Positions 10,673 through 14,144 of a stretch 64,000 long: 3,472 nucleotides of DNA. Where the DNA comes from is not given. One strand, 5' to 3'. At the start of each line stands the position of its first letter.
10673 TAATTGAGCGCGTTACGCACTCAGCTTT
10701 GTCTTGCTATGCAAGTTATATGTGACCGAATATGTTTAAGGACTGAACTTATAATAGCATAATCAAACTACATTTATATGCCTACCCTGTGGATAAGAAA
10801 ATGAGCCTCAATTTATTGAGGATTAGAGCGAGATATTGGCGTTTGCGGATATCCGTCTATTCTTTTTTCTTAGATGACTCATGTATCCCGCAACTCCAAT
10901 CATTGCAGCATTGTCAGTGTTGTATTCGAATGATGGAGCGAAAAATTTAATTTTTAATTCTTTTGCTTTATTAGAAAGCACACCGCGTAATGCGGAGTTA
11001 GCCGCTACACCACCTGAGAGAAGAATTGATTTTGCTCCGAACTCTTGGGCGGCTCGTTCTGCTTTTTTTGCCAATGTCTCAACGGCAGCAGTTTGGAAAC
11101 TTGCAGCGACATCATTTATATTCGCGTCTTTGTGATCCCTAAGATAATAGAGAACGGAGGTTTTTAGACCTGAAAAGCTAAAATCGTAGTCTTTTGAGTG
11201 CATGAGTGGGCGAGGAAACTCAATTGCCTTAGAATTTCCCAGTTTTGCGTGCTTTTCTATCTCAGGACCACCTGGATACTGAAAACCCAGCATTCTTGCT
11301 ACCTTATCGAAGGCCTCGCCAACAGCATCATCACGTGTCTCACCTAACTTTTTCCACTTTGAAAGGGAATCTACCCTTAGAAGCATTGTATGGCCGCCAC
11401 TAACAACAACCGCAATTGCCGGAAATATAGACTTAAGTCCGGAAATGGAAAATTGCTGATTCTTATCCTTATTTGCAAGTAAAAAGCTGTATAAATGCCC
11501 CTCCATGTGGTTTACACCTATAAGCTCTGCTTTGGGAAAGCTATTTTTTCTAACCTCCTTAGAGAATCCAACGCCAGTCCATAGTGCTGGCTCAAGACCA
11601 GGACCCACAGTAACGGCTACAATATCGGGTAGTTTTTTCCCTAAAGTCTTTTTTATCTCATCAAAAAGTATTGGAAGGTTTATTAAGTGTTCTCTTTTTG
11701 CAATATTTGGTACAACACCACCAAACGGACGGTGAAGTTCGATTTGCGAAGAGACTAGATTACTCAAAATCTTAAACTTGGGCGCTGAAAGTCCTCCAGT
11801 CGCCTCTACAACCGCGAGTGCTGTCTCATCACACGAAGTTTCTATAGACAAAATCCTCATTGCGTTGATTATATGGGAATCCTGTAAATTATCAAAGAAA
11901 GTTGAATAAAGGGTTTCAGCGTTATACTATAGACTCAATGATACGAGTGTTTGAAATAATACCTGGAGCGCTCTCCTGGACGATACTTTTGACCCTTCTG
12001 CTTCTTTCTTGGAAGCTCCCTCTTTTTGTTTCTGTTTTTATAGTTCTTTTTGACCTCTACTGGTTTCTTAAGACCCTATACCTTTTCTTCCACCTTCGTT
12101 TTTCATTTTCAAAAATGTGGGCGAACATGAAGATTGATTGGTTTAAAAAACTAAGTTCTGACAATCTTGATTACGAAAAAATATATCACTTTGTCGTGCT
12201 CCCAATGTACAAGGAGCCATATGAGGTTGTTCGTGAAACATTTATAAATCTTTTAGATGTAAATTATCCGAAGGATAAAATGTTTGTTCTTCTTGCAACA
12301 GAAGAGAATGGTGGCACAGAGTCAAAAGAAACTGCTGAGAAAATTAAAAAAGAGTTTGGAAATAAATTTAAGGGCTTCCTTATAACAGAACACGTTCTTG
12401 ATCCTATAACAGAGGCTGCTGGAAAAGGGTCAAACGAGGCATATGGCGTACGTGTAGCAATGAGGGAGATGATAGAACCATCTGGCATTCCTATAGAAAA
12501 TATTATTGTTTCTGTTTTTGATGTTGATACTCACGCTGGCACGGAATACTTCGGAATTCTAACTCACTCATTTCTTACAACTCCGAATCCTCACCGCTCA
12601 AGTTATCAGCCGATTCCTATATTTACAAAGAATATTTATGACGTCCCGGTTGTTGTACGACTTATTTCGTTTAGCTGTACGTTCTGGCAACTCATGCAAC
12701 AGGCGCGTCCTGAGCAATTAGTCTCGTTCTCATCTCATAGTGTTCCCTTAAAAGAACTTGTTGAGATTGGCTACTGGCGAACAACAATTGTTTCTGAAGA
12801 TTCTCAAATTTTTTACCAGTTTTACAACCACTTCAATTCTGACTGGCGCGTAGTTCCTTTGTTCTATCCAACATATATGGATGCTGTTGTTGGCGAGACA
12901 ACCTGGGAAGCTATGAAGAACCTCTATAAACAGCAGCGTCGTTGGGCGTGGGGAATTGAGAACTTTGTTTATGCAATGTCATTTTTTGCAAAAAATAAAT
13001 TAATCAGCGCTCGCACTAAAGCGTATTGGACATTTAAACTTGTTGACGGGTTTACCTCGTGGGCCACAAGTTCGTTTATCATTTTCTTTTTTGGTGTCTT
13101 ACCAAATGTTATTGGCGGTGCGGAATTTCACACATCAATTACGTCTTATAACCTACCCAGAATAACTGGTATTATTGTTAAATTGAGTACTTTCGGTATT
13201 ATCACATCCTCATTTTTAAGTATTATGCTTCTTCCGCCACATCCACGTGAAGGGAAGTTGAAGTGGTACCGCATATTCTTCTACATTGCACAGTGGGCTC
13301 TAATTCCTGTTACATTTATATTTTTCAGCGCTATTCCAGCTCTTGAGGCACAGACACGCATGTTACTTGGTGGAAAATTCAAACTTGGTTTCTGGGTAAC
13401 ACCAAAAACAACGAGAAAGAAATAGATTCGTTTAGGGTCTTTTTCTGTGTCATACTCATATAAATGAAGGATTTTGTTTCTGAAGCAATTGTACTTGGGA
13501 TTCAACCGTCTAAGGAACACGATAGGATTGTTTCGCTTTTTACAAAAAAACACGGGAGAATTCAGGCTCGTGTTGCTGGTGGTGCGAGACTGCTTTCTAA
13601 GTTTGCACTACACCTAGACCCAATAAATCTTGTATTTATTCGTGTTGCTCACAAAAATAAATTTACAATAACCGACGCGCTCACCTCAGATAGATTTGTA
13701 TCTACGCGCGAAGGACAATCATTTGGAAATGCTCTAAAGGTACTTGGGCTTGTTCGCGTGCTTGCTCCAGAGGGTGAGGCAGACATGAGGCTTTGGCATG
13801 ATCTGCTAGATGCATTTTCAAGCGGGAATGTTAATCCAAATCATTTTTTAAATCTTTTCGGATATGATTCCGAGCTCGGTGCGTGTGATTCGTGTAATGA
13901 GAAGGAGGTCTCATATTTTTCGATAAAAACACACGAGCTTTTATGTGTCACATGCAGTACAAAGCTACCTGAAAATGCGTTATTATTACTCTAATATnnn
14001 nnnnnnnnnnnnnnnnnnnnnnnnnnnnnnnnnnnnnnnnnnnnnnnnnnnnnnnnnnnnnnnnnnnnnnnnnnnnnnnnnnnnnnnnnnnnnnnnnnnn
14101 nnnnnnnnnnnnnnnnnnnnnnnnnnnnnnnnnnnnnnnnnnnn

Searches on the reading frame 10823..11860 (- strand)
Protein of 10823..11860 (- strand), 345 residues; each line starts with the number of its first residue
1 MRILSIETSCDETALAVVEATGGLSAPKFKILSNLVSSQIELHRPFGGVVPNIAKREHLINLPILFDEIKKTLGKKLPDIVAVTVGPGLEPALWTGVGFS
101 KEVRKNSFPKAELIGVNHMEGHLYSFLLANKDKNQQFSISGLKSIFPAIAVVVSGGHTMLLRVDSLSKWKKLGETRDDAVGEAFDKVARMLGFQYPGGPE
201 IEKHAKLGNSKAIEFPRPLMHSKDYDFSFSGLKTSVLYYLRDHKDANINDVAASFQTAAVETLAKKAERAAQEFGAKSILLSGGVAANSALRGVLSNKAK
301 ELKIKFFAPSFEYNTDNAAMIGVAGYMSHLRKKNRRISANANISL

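Call 49: search_protein_families(library=pfam, proteins=[window:10823-11860:-], max_evalue=0.00001)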
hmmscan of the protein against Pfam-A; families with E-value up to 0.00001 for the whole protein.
window:10823-11860:- (345 aa): 2 families
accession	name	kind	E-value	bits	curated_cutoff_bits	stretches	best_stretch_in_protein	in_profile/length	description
PF00814.31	TsaD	-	4.6e-76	256.4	24.8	1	30-322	1-263/264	tRNA N6-adenosine threonylcarbamoyltransferase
PF22521.2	HypF_C_2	-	1.4e-08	35.3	27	1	179-309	95-227/241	Carbamoyltransferase, Kae1-like Domain, second subdomain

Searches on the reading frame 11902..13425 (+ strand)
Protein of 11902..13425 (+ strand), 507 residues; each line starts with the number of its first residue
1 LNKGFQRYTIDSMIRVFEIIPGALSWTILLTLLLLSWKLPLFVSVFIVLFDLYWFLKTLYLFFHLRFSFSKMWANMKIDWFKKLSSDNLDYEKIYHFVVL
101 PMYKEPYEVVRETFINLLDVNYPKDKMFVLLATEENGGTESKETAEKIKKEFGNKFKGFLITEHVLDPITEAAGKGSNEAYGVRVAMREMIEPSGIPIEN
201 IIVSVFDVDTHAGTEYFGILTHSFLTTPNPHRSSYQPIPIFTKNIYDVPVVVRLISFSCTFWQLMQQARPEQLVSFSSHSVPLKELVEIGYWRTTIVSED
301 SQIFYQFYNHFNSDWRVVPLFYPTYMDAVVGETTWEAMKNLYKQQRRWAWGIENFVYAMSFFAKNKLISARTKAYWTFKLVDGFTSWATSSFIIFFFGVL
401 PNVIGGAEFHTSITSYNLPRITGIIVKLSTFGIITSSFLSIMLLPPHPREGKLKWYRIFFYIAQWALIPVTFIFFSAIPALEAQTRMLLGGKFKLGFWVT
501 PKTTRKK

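Call 49: search_protein_families(library=pfam, proteins=[window:11902-13425:+], max_evalue=0.00001)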
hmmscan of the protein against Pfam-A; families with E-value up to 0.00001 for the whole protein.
window:11902-13425:+ (507 aa): 0 families

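Call 90: search_protein_families(library=pfam, proteins=[window:11902-13425:+], max_evalue=0.5)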
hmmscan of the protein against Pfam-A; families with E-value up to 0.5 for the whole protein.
window:11902-13425:+ (507 aa): 1 family
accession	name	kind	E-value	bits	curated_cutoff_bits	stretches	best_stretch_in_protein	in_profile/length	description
PF13632.12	Glyco_trans_2_3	-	0.00023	21.5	27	1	277-392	75-190/198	Glycosyl transferase family group 2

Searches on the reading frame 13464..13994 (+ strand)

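Call 49: search_protein_families(library=pfam, proteins=[window:13464-13994:+], max_evalue=0.00001)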
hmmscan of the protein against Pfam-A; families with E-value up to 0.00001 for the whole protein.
window:13464-13994:+ (176 aa): 1 family
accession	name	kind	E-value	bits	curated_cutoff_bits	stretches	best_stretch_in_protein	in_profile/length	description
PF11967.14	RecO_N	-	3.9e-12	46.5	27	1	1-65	1-64/80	Recombination protein O N terminal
